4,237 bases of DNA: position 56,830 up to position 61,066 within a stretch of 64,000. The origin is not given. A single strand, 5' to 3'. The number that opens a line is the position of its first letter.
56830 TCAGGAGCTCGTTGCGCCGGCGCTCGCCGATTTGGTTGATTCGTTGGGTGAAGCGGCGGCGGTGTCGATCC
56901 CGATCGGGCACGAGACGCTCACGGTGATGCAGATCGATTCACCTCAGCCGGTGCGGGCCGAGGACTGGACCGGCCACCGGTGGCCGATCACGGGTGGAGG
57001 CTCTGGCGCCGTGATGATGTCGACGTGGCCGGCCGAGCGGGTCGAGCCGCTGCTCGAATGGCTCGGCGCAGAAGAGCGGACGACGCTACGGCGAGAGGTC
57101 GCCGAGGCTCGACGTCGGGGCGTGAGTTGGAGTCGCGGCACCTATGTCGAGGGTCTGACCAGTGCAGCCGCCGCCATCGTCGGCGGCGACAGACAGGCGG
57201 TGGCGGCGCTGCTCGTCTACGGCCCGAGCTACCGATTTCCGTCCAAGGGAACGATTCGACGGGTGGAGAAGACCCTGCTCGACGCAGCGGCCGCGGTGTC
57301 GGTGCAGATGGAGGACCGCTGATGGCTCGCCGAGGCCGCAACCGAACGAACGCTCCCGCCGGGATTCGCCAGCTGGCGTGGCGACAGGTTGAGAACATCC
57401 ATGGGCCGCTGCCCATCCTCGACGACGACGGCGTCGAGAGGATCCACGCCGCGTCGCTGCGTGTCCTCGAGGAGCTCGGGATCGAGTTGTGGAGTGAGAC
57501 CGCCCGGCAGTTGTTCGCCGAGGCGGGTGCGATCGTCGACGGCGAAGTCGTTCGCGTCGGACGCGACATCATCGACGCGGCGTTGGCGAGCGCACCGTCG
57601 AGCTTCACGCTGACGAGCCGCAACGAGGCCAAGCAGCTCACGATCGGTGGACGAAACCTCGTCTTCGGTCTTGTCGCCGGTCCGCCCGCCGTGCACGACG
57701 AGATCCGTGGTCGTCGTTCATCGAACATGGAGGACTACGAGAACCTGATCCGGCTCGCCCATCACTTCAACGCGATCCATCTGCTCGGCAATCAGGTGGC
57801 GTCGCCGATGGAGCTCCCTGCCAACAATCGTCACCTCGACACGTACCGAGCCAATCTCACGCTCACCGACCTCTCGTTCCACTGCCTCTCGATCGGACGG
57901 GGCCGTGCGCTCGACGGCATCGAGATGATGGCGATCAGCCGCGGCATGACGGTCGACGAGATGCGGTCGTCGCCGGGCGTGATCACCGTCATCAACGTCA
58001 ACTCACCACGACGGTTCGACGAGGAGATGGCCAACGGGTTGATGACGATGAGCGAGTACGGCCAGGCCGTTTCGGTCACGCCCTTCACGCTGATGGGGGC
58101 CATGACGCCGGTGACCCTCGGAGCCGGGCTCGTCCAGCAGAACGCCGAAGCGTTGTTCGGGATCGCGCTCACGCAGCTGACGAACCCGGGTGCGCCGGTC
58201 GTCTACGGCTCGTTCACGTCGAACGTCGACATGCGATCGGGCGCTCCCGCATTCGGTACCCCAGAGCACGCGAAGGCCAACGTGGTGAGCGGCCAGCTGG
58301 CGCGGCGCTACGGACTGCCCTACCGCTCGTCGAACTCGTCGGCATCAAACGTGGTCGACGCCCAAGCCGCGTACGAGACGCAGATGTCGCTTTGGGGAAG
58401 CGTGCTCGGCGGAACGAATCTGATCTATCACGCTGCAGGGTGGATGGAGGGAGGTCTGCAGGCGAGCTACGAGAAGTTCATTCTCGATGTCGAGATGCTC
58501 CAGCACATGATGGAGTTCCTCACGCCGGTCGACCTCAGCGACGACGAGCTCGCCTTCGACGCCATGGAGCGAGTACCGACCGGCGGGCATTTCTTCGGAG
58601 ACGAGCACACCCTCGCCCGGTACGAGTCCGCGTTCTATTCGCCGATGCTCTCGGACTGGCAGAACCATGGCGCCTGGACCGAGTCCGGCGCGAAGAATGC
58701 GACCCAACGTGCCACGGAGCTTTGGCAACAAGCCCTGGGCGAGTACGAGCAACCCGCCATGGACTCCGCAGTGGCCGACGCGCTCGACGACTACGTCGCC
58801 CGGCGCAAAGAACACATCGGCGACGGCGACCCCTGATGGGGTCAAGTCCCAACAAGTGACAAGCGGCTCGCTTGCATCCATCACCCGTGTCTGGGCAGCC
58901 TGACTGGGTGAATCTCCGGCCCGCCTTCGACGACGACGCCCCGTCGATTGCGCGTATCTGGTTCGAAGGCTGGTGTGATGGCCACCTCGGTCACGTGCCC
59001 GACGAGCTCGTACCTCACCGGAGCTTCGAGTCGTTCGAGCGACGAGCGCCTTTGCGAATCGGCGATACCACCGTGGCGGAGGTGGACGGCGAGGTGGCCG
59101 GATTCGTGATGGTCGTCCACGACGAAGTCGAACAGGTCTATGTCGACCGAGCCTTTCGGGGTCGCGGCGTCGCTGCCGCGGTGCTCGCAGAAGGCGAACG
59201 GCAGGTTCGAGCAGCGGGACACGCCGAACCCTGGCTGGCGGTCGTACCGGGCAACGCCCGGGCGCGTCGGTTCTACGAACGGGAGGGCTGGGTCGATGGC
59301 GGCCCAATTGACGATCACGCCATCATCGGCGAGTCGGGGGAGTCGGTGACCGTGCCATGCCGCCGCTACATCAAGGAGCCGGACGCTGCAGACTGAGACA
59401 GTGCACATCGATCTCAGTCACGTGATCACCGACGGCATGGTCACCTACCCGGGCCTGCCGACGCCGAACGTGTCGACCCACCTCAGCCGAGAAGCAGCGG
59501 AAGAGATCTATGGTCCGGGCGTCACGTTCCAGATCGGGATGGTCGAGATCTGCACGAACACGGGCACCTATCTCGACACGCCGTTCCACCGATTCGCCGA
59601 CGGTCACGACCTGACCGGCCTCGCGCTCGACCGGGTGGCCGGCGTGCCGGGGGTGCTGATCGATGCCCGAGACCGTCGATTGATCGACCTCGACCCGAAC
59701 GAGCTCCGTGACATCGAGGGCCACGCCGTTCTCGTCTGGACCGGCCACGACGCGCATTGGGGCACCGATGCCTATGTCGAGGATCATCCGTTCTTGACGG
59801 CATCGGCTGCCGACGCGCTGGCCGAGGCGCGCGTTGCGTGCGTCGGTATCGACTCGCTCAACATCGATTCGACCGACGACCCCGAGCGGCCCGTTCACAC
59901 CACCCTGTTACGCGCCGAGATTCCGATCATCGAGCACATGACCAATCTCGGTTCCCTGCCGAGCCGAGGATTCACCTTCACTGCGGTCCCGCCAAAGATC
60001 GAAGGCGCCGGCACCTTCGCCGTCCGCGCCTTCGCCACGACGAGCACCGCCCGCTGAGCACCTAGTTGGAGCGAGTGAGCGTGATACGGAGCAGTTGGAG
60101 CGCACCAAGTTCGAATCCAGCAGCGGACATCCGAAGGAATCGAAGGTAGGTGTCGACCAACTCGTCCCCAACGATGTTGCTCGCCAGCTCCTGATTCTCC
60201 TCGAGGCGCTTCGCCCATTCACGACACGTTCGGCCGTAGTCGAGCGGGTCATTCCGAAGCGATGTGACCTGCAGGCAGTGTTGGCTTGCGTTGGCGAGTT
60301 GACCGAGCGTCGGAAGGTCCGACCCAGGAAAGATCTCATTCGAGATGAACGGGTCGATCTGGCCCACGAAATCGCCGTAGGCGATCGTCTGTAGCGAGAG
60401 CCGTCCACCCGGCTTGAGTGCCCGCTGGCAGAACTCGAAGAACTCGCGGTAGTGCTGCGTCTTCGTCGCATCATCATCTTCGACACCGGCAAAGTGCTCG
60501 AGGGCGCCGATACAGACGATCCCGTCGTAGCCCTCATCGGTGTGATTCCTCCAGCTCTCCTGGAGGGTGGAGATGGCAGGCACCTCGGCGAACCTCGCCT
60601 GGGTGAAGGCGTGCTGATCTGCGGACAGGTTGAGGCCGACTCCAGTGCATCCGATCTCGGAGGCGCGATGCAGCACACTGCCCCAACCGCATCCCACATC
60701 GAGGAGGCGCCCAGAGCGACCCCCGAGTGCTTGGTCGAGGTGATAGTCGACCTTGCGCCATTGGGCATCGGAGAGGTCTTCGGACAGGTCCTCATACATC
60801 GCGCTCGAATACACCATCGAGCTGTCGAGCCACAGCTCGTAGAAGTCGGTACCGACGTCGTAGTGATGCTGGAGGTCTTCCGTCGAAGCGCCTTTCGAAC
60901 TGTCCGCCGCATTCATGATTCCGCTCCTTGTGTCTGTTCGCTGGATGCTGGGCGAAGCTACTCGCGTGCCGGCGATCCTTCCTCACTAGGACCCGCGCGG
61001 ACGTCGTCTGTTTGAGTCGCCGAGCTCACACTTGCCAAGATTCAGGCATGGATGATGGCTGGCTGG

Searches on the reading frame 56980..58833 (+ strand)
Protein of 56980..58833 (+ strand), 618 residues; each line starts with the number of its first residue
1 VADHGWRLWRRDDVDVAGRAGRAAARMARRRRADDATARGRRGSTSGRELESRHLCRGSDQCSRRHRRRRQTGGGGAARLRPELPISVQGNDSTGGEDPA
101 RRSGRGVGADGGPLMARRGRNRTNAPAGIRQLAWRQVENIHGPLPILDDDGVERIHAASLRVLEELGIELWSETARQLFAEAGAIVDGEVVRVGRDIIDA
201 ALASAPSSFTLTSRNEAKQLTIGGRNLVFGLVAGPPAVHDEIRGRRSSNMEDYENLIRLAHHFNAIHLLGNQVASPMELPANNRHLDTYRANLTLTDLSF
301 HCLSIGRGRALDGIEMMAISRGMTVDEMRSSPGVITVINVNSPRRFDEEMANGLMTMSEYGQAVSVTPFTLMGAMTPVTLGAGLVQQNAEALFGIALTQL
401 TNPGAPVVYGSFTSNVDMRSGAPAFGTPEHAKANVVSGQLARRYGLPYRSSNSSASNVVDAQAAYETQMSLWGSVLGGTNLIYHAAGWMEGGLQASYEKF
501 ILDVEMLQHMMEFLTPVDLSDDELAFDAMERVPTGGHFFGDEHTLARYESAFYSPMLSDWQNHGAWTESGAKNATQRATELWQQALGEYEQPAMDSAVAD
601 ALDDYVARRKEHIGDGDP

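Call 55: search_protein_families(library=pfam, proteins=[window:56980-58833:+])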
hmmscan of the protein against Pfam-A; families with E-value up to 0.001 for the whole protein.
window:56980-58833:+ (618 aa): 1 family
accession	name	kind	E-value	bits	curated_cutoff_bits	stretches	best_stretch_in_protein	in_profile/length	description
PF06253.16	MTTB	-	2.5e-202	672.8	25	1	117-614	5-500/500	Trimethylamine methyltransferase (MTTB)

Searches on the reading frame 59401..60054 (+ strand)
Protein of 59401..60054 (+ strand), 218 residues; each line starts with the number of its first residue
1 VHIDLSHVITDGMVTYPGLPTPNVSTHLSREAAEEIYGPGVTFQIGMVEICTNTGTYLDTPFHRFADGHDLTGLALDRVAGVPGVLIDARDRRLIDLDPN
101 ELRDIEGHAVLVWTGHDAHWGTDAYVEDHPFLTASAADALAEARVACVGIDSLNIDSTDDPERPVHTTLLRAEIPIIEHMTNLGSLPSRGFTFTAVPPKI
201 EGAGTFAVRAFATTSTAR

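Call 55: search_protein_families(library=pfam, proteins=[window:59401-60054:+])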
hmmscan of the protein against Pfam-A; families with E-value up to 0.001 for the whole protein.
window:59401-60054:+ (218 aa): 1 family
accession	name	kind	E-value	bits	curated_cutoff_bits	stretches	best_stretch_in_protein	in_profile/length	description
PF04199.19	Cyclase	-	7.9e-23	81.7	23.1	1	3-156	1-141/142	Putative cyclase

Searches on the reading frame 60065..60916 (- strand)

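Call 55: search_protein_families(library=pfam, proteins=[window:60065-60916:-])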
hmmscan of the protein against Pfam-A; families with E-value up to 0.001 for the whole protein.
window:60065-60916:- (284 aa): 6 families
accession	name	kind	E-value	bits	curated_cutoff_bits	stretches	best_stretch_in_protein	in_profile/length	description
PF02353.26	CMAS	-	1.1e-55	189.4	27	1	10-277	5-272/273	Mycolic acid cyclopropane synthetase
PF13489.12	Methyltransf_23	-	1.6e-10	41.4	27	1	65-214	20-142/164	Methyltransferase domain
PF08242.18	Methyltransf_12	-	2.2e-10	41.6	30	1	72-173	1-98/98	Methyltransferase domain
PF08241.18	Methyltransf_11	-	3.1e-10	41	21.2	1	72-174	1-94/95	Methyltransferase domain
PF13649.12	Methyltransf_25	-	3.4e-09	37.7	27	1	72-171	2-97/97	Methyltransferase domain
PF13847.12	Methyltransf_31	-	0.00052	20.2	27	0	70-179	6-113/145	Methyltransferase domain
